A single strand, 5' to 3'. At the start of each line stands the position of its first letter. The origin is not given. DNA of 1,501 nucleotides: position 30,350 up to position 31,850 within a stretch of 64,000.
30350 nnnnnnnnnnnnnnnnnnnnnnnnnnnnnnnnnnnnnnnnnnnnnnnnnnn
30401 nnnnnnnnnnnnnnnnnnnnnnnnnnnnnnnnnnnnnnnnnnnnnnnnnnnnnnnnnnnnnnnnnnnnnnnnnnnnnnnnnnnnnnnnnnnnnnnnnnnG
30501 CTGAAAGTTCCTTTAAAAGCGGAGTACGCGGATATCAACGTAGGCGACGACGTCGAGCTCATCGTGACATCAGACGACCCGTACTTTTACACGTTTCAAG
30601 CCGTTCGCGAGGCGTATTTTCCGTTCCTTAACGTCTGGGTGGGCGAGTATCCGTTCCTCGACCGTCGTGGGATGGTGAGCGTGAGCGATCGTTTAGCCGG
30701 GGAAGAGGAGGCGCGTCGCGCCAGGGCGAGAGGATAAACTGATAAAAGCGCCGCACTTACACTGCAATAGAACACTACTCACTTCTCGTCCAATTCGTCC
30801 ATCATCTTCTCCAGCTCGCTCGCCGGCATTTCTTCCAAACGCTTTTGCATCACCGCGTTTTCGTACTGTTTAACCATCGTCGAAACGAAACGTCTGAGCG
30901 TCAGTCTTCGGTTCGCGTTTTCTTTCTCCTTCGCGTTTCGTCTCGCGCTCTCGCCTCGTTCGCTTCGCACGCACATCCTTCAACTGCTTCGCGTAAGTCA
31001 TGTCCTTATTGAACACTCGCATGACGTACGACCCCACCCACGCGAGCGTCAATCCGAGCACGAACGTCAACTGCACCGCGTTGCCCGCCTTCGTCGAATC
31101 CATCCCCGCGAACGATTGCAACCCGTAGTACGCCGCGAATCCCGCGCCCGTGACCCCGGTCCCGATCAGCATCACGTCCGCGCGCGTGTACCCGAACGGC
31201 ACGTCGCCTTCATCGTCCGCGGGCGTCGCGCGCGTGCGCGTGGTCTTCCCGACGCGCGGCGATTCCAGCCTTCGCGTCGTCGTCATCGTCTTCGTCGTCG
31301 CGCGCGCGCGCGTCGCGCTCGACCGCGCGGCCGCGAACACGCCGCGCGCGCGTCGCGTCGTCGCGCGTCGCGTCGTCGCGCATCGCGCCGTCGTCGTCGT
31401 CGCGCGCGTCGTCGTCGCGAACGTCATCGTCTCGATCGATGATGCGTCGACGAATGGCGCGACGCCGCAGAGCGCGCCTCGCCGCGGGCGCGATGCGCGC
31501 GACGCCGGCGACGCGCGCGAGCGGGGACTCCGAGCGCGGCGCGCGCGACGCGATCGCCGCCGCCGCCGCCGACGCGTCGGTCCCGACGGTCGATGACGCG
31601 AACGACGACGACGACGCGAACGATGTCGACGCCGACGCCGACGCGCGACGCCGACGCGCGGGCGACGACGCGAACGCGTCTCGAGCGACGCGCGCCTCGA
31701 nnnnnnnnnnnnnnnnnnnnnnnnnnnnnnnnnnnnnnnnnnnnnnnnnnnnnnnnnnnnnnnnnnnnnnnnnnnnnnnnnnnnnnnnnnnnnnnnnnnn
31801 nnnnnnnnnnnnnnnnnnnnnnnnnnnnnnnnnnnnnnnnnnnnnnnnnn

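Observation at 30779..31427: Frame-split small plastid-type membrane protein repaired by a 109-nt introner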

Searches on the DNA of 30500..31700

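Call 58: search_rna_families(source=window, start=30500, end=31700, threshold=evalue, max_evalue=1)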
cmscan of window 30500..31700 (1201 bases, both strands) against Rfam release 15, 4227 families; matches with E-value up to 1: 1.
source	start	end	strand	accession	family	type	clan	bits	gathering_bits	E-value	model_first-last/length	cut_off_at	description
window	31592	31649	-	RF01059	mir-598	Gene; miRNA;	-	21.3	69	0.16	1-80/80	no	mir-598 microRNA precursor family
